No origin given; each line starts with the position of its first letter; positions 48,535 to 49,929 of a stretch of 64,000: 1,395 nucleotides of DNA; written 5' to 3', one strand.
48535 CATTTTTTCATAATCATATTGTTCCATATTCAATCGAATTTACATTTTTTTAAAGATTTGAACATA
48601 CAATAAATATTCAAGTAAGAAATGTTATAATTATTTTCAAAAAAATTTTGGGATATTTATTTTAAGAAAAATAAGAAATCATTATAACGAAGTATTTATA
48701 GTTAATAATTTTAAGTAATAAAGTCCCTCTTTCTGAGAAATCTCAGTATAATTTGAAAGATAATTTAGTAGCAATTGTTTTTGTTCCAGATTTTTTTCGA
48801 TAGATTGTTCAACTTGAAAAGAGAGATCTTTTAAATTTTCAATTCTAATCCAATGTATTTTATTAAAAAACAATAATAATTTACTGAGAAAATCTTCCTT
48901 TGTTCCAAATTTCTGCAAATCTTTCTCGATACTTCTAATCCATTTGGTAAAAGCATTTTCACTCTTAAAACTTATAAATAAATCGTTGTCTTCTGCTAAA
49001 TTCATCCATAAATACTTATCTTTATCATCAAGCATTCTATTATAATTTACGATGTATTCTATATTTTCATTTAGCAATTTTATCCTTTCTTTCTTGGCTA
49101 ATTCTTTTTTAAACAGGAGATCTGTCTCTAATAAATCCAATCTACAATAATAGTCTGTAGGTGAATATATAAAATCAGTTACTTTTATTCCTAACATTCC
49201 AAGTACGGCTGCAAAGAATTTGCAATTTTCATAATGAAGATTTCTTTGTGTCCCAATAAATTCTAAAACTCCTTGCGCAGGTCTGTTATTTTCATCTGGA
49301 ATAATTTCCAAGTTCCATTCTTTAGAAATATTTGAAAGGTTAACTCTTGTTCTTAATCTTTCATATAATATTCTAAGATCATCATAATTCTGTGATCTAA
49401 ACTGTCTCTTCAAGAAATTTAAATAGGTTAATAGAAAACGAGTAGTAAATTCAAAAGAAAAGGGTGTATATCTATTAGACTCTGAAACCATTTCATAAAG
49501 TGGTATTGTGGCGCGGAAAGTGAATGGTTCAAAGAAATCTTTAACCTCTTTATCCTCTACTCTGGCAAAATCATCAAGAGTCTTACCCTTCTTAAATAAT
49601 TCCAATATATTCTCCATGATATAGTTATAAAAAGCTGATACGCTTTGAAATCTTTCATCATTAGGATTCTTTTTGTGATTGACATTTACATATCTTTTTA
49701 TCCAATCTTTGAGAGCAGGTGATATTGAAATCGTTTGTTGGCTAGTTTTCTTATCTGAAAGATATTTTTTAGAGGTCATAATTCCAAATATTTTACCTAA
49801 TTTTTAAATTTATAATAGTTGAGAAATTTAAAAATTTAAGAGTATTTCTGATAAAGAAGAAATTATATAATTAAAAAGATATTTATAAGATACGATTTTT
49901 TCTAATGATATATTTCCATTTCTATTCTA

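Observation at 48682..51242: Tandem pair of uncharacterised ~360-aa paralogs with ribbon-helix-helix-like N-termini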

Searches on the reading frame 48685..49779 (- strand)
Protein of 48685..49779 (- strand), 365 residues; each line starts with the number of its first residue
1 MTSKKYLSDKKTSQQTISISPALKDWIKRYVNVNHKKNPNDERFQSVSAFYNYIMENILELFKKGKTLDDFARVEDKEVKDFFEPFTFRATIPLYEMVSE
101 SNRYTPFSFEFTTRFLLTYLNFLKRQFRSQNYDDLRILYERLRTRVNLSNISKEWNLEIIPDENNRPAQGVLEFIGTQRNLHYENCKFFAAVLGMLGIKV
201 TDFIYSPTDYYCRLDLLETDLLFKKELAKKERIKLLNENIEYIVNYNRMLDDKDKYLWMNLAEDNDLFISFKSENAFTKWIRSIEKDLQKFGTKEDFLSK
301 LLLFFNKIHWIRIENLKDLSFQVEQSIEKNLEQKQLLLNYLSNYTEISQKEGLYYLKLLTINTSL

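Call 6: search_protein_families(library=pfam, proteins=[window:48685-49779:-], max_evalue=10)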
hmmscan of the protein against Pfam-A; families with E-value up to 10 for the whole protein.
window:48685-49779:- (365 aa): 0 families

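Call 7: search_protein_families(library=ncbifam, proteins=[window:48685-49779:-], max_evalue=10)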
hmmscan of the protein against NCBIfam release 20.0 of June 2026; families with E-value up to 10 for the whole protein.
window:48685-49779:- (365 aa): 0 families

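Call 8: search_solved_structures(query=window:48685-49779:-, max_evalue=10)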
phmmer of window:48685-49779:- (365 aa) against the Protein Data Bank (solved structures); distinct sequences matched with E-value up to 10: 8.
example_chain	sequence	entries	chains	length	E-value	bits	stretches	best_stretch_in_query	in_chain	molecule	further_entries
7ux2_P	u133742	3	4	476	0.0019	20.5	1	201-317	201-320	Transcription factor EB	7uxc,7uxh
7y62_A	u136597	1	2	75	0.017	17.3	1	250-316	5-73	Transcription factor EB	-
8e73_S3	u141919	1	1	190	0.099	14.8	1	264-321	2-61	NDUS3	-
6x89_S3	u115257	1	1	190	0.16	14.1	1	264-321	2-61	NDUS3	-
7ar7_C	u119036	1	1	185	0.47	12.6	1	264-321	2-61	NADH dehydrogenase [ubiquinone] iron-sulfur protein 3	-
7a23_F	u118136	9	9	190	0.49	12.5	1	264-321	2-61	Nad9m | NADH dehydrogenase [ubiquinone] iron-sulfur protein 3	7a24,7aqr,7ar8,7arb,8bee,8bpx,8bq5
9m4f_c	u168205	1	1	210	0.75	11.9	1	182-278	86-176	light-harvesting protein XLH11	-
6r82_A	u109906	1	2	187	1.7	10.8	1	256-324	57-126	GTPase-activating protein skywalker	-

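Call 9: find_homologous_proteins(query=window:48685-49779:-, max_evalue=0.001)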
Query window:48685-49779:- (365 aa): 262 proteins with E <= 0.001 among 5280 candidates; the best 120 are listed.
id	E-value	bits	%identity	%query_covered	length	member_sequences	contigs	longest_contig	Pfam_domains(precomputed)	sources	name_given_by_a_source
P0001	1.8e-236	802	100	100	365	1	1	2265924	-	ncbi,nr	ncbi:MAG: hypothetical protein JSV23_10740 [Promethearchaeota archaeon]|nr:MAG: hypothetical protein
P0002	1.3e-200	684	85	98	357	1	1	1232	-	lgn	-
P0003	8.8e-197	671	83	98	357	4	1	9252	-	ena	-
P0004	9.9e-194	661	82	98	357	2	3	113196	-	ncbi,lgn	ncbi:MAG: hypothetical protein ACFFC1_09350 [Promethearchaeota archaeon]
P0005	5.0e-180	616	78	98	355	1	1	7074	-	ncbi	ncbi:MAG: hypothetical protein ACFE75_07190 [Candidatus Hodarchaeota archaeon]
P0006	1.2e-175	602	74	98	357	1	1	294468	-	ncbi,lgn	-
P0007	6.0e-175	599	72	98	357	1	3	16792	-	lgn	-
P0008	9.6e-175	599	73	98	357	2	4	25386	-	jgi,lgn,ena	-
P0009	4.6e-174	596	72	98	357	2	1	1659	-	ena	-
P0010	8.2e-173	592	72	98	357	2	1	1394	-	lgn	-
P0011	8.6e-173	592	73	98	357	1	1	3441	-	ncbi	ncbi:MAG: hypothetical protein ACFFG0_43075 [Candidatus Thorarchaeota archaeon]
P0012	2.5e-171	587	71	98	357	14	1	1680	-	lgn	-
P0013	3.1e-170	584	71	98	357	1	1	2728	-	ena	-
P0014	3.6e-170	584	69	98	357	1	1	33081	-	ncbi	-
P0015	2.8e-169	581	72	98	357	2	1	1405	-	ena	-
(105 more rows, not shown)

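Call 20: predict_structure(alignment_id=A1)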
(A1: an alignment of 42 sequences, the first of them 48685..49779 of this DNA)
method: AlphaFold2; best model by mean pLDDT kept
length: 365 residues; sequences in the alignment: 42
mean_pLDDT: 83.5   pTM: 0.74
mean pLDDT of the five models: 83.5, 83.0, 82.4, 80.2, 78.0
residues with pLDDT >= 90: 149; 70-90: 161; 50-70: 34; < 50: 21
segments of 3 or more residues with pLDDT < 50: 1-15, 360-365
pLDDT, mean of each block of 10 residues (from residue 1): 46 58 87 92 89 88 85 81 72 67 72 80 85 87 80 87 82 88 88 93 90 95 88 92 89 72 75 92 93 91 92 94 92 94 93 80 34
secondary structure, 60 per line:
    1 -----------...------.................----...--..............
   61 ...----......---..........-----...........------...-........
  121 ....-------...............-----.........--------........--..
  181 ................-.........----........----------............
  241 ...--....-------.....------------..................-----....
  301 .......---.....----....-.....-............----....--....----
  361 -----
elements in order: H21-37 H47-63 H68-73 H77-86 H92-102 H113-124 H132-146 E152-160 E169-176 H179-196 E198-206 E211-218 H229-243 H246-249 H257-261 H274-291 H297-307 E311-315 E320-323 H325-329 H331-342 E347-350 E353-356

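Call 23: fold_search(model_id=the predicted structure, library=pdb)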
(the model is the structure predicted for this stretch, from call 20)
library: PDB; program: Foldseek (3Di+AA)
matches with E <= 10: 878; with E <= 0.001: 0
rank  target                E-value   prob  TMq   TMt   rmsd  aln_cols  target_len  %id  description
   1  7qca_SY0              5.3e-02  0.38  0.13  0.27  15.8       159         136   11  Spraguea lophii ribosome (released 2022-11-30)
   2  9hux_A                8.1e-02  0.25  0.14  0.06  15.6       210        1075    9  CryoEM map of the large glutamate dehydrogenase composed of 180 kDa subunits from Mycobacterium smegmatis obtained in  (released 2026-01-14)
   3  7jsr_A                9.0e-02  0.30  0.16  0.06   9.6       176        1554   14  Crystal structure of the large glutamate dehydrogenase composed of 180 kDa subunits from Mycobacterium smegmatis (released 2021-06-09)
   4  9n74_LF               1.1e-01  0.41  0.13  0.32  15.0       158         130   12  SSU processome maturation and disassembly, State H (released 2025-10-29)
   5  4v7e_BY               1.1e-01  0.41  0.13  0.30  14.2       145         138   12  Model of the small subunit RNA based on a 5.5 A cryo-EM map of Triticum aestivum translating 80S ribosome (released 2014-07-09)
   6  8c3a_a                1.1e-01  0.41  0.14  0.31  13.5       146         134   11  Crystal structure of ailanthone bound to the Candida albicans 80S ribosome (released 2024-01-10)
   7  3j16_D                1.3e-01  0.41  0.13  0.30  15.0       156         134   12  Models of ribosome-bound Dom34p and Rli1p and their ribosomal binding partners (released 2012-02-22)
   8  6az1_Z                1.3e-01  0.35  0.12  0.30  12.6       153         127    9  Cryo-EM structure of the small subunit of Leishmania ribosome bound to paromomycin (released 2017-12-06)
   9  8g4s_Y                1.4e-01  0.82  0.15  0.35   7.5        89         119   15  40S ribosomal subunit of the 80S Giardia intestinalis assemblage A ribosome with Emetine bound in V2 conformation with (released 2024-01-31)
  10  9hv5                  1.4e-01  0.18  0.14  0.06  14.6       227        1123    9  CryoEM map of the large glutamate dehydrogenase composed of 180 kDa subunits from Mycobacterium smegmatis obtained in th (released 2026-01-14)
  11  9e71_BV               1.4e-01  0.75  0.14  0.35   8.2       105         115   14  Cryo-EM structure of the Pyrobaculum calidifontis 70S ribosome (released 2024-11-20)
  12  6zqg_DY               1.4e-01  0.41  0.14  0.33  16.0       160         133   12  Cryo-EM structure of the 90S pre-ribosome from Saccharomyces cerevisiae, state Dis-C (released 2020-09-23)
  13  7jsr_B                1.4e-01  0.23  0.16  0.06   9.6       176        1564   14  Crystal structure of the large glutamate dehydrogenase composed of 180 kDa subunits from Mycobacterium smegmatis (released 2021-06-09)
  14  8auv_H                1.5e-01  0.75  0.16  0.37  11.2       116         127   14  Cryo-EM structure of the plant 40S subunit (released 2023-06-07)
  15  5kbg_A                1.5e-01  0.51  0.19  0.29  11.0       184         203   10  CRYSTAL STRUCTURE OF THE AROMATIC SENSOR DOMAIN OF MOPR IN COMPLEX WITH OCRESOL (released 2016-07-13)
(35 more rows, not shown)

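Call 25: find_related_loci(query=A1, collection=genome_contigs, flank=8000)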
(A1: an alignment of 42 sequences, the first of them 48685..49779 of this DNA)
Query A1 (365 aa) in genome_contigs; peptide patterns used: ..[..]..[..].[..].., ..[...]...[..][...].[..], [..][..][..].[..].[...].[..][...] (x = any residue, [..] = any of these).
289 stretches matched a pattern; 96 encode a relative of the query (tblastn E <= 1e-3); the best 80 are kept; 77 distinct loci.
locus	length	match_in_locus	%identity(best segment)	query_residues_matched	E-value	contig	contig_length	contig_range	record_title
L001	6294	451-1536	82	1-362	0e+0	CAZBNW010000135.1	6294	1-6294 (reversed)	MAG TPA_asm: uncultured archaeon isolate SRP239594_co1_47 genome assembly, contig: NODE_8355_length_6294_cov_141.566277,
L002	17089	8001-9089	81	1-363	0e+0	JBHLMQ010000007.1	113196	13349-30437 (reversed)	MAG: Promethearchaeota archaeon isolate DZ2M.350 DZ2M.350@321, whole genome shotgun sequence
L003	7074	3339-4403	78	1-357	0e+0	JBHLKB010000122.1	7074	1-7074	MAG: Candidatus Hodarchaeota archaeon isolate DZ1B.234 DZ1B.234@43308, whole genome shotgun sequence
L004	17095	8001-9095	73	1-365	0e+0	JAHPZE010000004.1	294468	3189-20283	MAG: Promethearchaeota archaeon isolate LW40_87 NODE_46_length_294468_cov_70.766281, whole genome shotgun sequence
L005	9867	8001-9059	74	1-353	0e+0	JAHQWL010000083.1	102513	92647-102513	MAG: Promethearchaeia archaeon isolate ABR06 NODE_59_length_102513_cov_13, whole genome shotgun sequence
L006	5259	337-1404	74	1-356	0e+0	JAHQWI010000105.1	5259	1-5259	MAG: Promethearchaeia archaeon isolate ABR03 NODE_2555_length_5259_cov_5, whole genome shotgun sequence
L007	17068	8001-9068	73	1-356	0e+0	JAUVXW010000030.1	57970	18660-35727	MAG: Promethearchaeota archaeon isolate CSMAG_1226 CSMAG_1226_k141_1602777_length_57970_cov_20.9917, whole genome shotgu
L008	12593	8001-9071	69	1-357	2e-177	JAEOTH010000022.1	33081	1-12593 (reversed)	MAG: Promethearchaeota archaeon isolate YT1_053 k127_1837785, whole genome shotgun sequence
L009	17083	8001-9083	71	1-361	8e-177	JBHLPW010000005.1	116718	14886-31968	MAG: Promethearchaeota archaeon isolate H3B.172 H3B.172@260, whole genome shotgun sequence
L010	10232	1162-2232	71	1-357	5e-177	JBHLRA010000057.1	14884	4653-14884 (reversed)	MAG: Candidatus Thorarchaeota archaeon isolate QM1B.7 QM1B.7@14168, whole genome shotgun sequence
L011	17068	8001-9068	71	1-356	9e-176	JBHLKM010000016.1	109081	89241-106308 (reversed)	MAG: Candidatus Hodarchaeota archaeon isolate DZ1B.338 DZ1B.338@281, whole genome shotgun sequence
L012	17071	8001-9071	67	1-357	4e-174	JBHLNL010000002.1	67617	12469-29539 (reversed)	MAG: Promethearchaeota archaeon isolate DZ2S.275 DZ2S.275@966, whole genome shotgun sequence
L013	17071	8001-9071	67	1-357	5e-171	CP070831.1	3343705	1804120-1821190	MAG: Promethearchaeota archaeon isolate bin108 chromosome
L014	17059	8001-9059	66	1-353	7e-168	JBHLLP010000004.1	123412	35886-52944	MAG: Candidatus Hermodarchaeota archaeon isolate DZ1M.92 DZ1M.92@308, whole genome shotgun sequence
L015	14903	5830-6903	68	1-357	1e-165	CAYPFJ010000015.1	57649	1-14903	MAG TPA_asm: uncultured archaeon isolate SRP185410_co2_266 genome assembly, contig: NODE_460_length_57649_cov_9.702278,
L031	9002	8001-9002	63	1-333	1e-145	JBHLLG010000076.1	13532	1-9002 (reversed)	MAG: Candidatus Hermodarchaeota archaeon isolate DZ1M.411 DZ1M.411@17922, whole genome shotgun sequence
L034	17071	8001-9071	52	1-357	3e-124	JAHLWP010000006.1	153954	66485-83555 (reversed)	MAG: Promethearchaeota archaeon isolate 9R3_44 NODE_6_length_153954_cov_257.684053, whole genome shotgun sequence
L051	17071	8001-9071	45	1-357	1e-102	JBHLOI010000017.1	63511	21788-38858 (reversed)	MAG: Promethearchaeota archaeon isolate DZ3M.320 DZ3M.320@1098, whole genome shotgun sequence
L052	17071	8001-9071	45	1-357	1e-101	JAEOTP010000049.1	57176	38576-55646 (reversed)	MAG: Promethearchaeota archaeon isolate YT2_053 k127_19516315, whole genome shotgun sequence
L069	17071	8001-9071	49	1-357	3e-111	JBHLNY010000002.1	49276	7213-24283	MAG: Promethearchaeota archaeon isolate DZ2S.398 DZ2S.398@1794, whole genome shotgun sequence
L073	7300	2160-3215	38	1-357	2e-79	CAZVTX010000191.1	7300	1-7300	MAG TPA_asm: uncultured archaeon isolate binchicken_co19_533 genome assembly, contig: NODE_17876_length_7300_cov_5.83478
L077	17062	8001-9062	36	4-357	5e-70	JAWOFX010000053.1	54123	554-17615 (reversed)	MAG: Promethearchaeia archaeon isolate BLK6-3.bin.141 k191_1923525, whole genome shotgun sequence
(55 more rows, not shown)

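Call 30: search_solved_structures(query=A1, max_evalue=10, show_alignments=3)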
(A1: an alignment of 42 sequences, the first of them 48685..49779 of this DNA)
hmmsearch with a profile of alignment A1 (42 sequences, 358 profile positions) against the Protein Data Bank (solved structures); distinct sequences matched with E-value up to 10: 0.

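Call 31: search_protein_families(library=pfam, alignment_id=A1, max_evalue=10)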
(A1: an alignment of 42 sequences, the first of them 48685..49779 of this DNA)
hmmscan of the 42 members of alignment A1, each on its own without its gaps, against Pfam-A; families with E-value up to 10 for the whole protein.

A. member 1, window:48685-49779:- (365 aa): 0 families

B. families by the number of members that match (of 42 scanned): 38 families (the first 25 are shown)
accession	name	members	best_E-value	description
PF15884.10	QIL1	4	0.085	MICOS complex subunit MIC13, QIL1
PF10158.14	LOH1CR12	3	0.0073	Tumour suppressor protein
PF11822.15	BTB_SANBR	3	0.016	SANT and BTB domain regulator of CSR, BTB domain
PF04659.18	Arch_fla_DE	2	0.0051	Archaeal flagella protein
PF22697.2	SOS1_NGEF_PH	2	0.0086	SOS1/NGEF-like PH domain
PF13495.12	Phage_int_SAM_4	2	0.009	Phage integrase, N-terminal SAM-like domain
PF06569.16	DUF1128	2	0.051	Protein of unknown function (DUF1128)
PF03835.21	Rad4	2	0.076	Rad4 transglutaminase-like domain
PF00169.35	PH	2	0.22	PH domain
PF23589.2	WH_AprA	2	1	AprA winged helix domain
PF08181.16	DegQ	2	1.3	DegQ (SacQ) family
PF21429.2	Gp44_C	1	0.0028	Sliding-clamp-loader large subunit, C-terminal domain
PF21008.3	AIF-1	1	0.027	Allograft inflammatory factor 1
PF13847.12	Methyltransf_31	1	0.027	Methyltransferase domain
PF02829.19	3H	1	0.038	3H domain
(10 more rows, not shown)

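Call 44: search_protein_families(library=pfam, proteins=[L051:2264-4792:+, L051:5186-5743:+, L051:9223-10695:+, L051:10708-11169:-, L051:11217-11768:+, L051:11770-12633:-, L051:12807-14129:+, L051:14126-14809:-, L051:14843-16603:-, L052:7081-7416:-], max_evalue=0.001)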
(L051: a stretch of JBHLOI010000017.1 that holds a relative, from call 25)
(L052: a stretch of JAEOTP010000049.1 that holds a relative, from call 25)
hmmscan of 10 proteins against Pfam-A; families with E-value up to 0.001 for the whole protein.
L051:2264-4792:+ (842 aa): 0 families

L051:5186-5743:+ (185 aa): 1 family
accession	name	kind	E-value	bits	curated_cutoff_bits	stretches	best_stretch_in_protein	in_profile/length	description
PF16221.11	HTH_47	-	0.00055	19.9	27.1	0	136-180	33-77/78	winged helix-turn-helix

L051:9223-10695:+ (490 aa): 1 family
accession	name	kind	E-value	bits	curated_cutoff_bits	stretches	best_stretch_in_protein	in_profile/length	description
PF01139.22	RtcB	-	1.3e-170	568.7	27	1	55-490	1-426/426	tRNA-splicing ligase RtcB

L051:10708-11169:- (153 aa): 1 family
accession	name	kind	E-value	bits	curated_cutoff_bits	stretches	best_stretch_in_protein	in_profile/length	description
PF01951.21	Archease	-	2.4e-42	144.9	25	1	14-153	1-136/136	Archease protein family (MTH1598/TM1083)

L051:11217-11768:+ (183 aa): 0 families

L051:11770-12633:- (287 aa): 1 family
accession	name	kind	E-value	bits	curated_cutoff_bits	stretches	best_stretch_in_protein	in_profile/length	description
PF01864.22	CarS-like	-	8.6e-33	114.2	22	2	187-287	83-175/175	CDP-archaeol synthase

L051:12807-14129:+ (440 aa): 6 families
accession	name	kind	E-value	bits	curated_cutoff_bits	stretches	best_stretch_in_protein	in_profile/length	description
PF22703.2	Cdc6_lid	-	1.7e-24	85.9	27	1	233-299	2-68/68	Cdc6 AAA+ ATPase-type lid domain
PF09079.17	Cdc6_C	-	1.8e-21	76.3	25.1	1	310-404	3-96/96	CDC6, C terminal winged helix domain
PF13191.12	AAA_16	-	9.8e-08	33.1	32.6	1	43-124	1-82/167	AAA ATPase domain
PF22606.2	Cdc6-ORC-like_ATPase_lid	-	1.3e-07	31.9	27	1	226-282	1-57/60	Cdc6/ORC-like, ATPase lid domain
PF13401.12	AAA_22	-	2.5e-07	31.5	27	1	70-196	8-122/130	AAA domain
PF00004.35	AAA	-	1.3e-05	26.1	21.2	1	71-208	2-115/131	ATPase family associated with various cellular activities (AAA)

L051:14126-14809:- (227 aa): 0 families

L051:14843-16603:- (586 aa): 4 families
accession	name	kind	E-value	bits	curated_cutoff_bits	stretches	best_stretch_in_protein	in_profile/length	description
PF00149.33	Metallophos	-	3.8e-11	44.2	21.5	1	324-531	3-190/191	Calcineurin-like phosphoesterase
PF04042.21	DNA_pol_E_B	-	8e-10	38.9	29.1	1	325-527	2-202/210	DNA polymerase alpha/epsilon subunit B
PF01336.31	tRNA_anti-codon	-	2.6e-05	24.5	27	1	231-286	4-55/75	OB-fold nucleic acid binding domain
PF12850.12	Metallophos_2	-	3.8e-05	24.2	27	1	324-551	3-138/154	Calcineurin-like phosphoesterase superfamily domain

L052:7081-7416:- (111 aa): 3 families
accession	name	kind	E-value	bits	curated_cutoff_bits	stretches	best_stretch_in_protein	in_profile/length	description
PF08271.17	Zn_Ribbon_TF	-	1.4e-05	24.9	29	1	16-44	2-32/43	TFIIB zinc-binding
PF24463.1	DUF7577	-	0.00037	20.5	28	0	16-24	4-12/27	Domain of unknown function (DUF7577)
PF01667.23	Ribosomal_S27e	-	0.00068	19.7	24.5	0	14-41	7-36/55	Ribosomal protein S27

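Call 45: search_protein_families(library=pfam, proteins=[L077:10278-11696:+, L077:11678-13270:+, L077:6810-7451:+, L077:5612-6622:+, L069:9116-9667:-, L069:10693-11418:+, L069:11441-13354:+, L069:6490-7161:-, L073:424-1800:-, L073:3210-3911:-], max_evalue=0.001)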
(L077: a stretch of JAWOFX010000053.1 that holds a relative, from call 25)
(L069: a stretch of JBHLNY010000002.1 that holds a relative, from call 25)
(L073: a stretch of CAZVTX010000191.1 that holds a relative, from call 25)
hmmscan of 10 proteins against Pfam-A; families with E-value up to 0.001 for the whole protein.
L077:10278-11696:+ (472 aa): 1 family
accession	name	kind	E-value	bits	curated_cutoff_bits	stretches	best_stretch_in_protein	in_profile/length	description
PF04015.17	DUF362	-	3.1e-13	50.7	24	1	43-268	1-198/200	Domain of unknown function (DUF362)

L077:11678-13270:+ (530 aa): 0 families

L077:6810-7451:+ (213 aa): 2 families
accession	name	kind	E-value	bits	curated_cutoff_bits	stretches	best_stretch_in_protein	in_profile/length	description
PF01380.27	SIS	-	1.5e-08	34.9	25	1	57-157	2-105/131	SIS domain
PF13580.11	SIS_2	-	0.00022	21.7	27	0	92-125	92-125/138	SIS domain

L077:5612-6622:+ (336 aa): 2 families
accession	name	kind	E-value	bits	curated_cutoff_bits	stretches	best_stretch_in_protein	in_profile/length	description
PF00753.33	Lactamase_B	-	1.6e-13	51.5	22.7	1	78-214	16-154/196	Metallo-beta-lactamase superfamily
PF12706.13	Lactamase_B_2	-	6.9e-10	39.3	27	1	80-193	3-116/200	Beta-lactamase superfamily domain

L069:9116-9667:- (183 aa): 0 families

L069:10693-11418:+ (241 aa): 2 families
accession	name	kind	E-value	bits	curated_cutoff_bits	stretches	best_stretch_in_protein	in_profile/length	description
PF01025.24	GrpE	-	5.1e-40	137.3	25.8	1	65-221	10-165/165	GrpE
PF04108.17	ATG17_like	-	0.00063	19.8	43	0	39-102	198-262/355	Autophagy protein ATG17-like domain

L069:11441-13354:+ (637 aa): 2 families
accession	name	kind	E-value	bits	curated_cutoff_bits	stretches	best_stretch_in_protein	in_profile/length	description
PF00012.26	HSP70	-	2.4e-224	746.4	20.6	1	4-578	1-598/599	Hsp70 protein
PF06723.19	MreB_Mbl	-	4.8e-14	52.4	27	1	4-352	3-316/327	MreB/Mbl protein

L069:6490-7161:- (223 aa): 2 families
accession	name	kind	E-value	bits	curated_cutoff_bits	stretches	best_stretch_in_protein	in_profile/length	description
PF04055.27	Radical_SAM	-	1.8e-22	80.7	29.5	1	42-182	6-149/166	Radical SAM superfamily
PF13353.11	Fer4_12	-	1.8e-06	28.7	22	1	41-138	13-116/137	4Fe-4S single cluster domain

L073:424-1800:- (458 aa): 2 families
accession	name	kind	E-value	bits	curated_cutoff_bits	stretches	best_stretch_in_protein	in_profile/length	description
PF11975.13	Glyco_hydro_4C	-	2e-43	149.2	24.1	1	203-430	2-211/211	Family 4 glycosyl hydrolase C-terminal domain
PF02056.22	Glyco_hydro_4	-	2.3e-35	122.3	23.2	1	3-189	1-179/183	Family 4 glycosyl hydrolase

L073:3210-3911:- (233 aa): 1 family
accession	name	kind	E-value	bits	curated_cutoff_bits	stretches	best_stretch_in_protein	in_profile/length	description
PF00440.29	TetR_N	-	1.7e-10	40.9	24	1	23-68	1-46/47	Bacterial regulatory proteins, tetR family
